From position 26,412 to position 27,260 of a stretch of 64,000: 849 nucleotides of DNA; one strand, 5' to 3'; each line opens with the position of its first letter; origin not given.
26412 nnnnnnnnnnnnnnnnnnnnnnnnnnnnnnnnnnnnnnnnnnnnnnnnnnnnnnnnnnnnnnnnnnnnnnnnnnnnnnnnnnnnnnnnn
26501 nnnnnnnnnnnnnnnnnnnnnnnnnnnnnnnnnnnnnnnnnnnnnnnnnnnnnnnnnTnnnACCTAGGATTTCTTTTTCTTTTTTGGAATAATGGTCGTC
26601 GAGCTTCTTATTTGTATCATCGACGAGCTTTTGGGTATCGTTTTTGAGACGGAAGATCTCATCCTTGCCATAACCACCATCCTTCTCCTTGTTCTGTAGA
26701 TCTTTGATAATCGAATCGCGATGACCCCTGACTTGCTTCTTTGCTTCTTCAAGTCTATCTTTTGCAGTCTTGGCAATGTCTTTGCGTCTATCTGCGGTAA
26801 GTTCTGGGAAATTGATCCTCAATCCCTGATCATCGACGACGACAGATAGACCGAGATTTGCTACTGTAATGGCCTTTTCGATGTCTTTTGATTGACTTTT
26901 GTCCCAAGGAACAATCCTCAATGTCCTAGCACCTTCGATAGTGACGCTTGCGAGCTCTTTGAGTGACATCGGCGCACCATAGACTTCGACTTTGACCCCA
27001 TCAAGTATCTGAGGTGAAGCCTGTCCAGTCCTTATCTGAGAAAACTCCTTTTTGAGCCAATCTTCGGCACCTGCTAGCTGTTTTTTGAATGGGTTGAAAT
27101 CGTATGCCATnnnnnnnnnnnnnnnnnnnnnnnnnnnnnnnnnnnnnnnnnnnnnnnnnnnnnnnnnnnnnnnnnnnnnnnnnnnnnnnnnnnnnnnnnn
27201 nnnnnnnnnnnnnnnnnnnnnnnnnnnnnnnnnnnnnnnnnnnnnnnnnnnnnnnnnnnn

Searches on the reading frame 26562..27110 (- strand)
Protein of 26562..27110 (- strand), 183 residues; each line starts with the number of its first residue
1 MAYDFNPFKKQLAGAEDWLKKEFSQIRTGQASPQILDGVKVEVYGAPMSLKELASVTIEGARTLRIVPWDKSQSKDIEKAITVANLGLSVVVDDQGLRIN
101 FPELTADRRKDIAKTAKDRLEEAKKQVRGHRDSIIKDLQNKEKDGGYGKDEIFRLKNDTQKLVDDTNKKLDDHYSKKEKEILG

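Call 65: search_protein_families(library=pfam, proteins=[window:26562-27110:-], max_evalue=0.00001)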
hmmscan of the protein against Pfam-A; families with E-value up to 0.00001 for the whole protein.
window:26562-27110:- (183 aa): 1 family
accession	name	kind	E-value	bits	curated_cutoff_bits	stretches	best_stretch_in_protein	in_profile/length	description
PF01765.24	RRF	-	1.1e-52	178.6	29.7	1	19-182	1-164/164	Ribosome recycling factor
